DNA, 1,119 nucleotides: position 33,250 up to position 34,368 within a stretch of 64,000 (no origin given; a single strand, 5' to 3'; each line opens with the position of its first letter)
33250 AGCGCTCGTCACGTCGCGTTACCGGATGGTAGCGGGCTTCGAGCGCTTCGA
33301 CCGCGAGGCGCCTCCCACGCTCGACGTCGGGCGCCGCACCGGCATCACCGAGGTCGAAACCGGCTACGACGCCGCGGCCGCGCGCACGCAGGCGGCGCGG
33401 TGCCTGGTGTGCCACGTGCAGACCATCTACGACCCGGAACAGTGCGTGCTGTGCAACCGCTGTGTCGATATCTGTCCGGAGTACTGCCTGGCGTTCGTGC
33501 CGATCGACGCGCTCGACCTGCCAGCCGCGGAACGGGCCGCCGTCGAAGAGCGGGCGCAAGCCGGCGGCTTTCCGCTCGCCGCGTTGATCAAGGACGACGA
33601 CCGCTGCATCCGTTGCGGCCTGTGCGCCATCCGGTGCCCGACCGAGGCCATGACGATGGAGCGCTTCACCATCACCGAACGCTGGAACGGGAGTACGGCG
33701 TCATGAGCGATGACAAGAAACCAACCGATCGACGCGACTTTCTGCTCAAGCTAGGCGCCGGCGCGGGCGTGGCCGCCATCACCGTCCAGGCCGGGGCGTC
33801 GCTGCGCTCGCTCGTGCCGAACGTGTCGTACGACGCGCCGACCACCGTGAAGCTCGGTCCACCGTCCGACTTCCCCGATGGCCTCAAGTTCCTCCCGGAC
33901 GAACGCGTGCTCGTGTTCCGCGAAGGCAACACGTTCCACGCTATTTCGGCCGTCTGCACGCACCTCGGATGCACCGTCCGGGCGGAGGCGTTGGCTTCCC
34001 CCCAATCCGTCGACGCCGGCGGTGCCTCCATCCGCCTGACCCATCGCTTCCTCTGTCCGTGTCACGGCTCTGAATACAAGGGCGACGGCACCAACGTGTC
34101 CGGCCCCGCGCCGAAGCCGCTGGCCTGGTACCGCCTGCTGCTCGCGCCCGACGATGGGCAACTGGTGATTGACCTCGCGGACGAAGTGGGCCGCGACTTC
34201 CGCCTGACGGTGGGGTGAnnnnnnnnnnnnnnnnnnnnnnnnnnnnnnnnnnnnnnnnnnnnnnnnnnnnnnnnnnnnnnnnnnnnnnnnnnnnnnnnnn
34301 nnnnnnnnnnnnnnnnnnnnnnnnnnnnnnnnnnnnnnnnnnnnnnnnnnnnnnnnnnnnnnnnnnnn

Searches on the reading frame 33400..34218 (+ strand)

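Call 7: search_protein_families(library=pfam, proteins=[window:33400-34218:+])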
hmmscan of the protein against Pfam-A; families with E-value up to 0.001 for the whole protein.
window:33400-34218:+ (272 aa): 1 family
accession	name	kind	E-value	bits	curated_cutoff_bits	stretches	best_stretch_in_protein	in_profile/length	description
PF00355.32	Rieske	-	9.8e-12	45.1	20.3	1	165-244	21-87/88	Rieske [2Fe-2S] domain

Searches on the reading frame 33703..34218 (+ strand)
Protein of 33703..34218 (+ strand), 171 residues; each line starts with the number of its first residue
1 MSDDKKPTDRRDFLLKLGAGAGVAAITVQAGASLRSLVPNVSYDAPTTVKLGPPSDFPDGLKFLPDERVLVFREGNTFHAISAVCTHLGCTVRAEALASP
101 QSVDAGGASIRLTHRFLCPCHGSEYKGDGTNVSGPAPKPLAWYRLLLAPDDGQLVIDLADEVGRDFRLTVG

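Call 63: search_protein_families(library=pfam, proteins=[window:33703-34218:+], max_evalue=0.01)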
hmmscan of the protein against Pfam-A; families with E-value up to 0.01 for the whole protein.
window:33703-34218:+ (171 aa): 1 family
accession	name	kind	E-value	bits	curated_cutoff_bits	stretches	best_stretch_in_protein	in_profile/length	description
PF00355.32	Rieske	-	5.1e-12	46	20.3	1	64-143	21-87/88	Rieske [2Fe-2S] domain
